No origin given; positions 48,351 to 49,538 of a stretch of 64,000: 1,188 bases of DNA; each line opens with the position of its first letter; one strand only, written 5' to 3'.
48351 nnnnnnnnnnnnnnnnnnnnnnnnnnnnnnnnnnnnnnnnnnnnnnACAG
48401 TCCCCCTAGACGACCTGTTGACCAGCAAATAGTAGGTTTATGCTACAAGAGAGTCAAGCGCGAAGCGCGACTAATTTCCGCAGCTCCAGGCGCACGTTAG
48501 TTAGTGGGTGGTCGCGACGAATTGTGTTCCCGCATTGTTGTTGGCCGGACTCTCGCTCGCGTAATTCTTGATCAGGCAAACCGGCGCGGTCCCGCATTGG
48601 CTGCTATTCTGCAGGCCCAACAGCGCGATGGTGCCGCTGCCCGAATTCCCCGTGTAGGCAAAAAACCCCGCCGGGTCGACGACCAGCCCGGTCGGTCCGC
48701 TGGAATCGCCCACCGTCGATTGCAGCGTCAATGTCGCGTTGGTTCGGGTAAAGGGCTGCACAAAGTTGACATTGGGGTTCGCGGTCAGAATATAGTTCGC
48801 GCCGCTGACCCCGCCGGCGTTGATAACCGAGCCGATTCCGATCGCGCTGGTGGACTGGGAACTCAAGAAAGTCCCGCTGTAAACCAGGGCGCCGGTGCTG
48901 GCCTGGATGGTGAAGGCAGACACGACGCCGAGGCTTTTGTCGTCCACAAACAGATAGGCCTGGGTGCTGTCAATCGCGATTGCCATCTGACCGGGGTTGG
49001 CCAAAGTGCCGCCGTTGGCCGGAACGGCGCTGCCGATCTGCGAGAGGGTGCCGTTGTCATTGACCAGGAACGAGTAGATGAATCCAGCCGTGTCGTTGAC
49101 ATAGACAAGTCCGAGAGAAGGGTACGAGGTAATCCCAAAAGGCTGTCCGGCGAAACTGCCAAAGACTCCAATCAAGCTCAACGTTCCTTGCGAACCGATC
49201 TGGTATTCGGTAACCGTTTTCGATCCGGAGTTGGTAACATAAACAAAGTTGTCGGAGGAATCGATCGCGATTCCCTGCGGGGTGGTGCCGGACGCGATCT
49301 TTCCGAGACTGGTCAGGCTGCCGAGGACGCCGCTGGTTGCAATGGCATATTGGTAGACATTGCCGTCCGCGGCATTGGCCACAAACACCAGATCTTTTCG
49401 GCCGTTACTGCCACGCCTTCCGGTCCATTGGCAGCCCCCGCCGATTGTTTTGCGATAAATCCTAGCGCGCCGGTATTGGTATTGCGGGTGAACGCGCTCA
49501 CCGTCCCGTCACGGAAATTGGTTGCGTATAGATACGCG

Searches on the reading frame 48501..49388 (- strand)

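Call 53: search_protein_families(library=pfam, proteins=[window:48501-49388:-], max_evalue=0.1)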
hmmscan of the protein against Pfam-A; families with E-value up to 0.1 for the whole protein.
window:48501-49388:- (295 aa): 5 families
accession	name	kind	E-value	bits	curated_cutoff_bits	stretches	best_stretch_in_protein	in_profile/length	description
PF10282.15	Lactonase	-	1e-09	38.6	21.7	1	11-71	268-328/344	Lactonase, 7-bladed beta-propeller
PF01436.27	NHL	-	3e-05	24.3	20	1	37-60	4-26/28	NHL repeat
PF06739.17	SBBP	-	0.004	17.5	20.5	1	32-52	9-29/38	Beta-propeller repeat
PF08450.18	SGL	-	0.056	13.5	26.3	0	1-63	148-211/246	SMP-30/Gluconolactonase/LRE-like region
PF01731.26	Arylesterase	-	0.097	13.3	21.3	0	34-60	53-79/86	Arylesterase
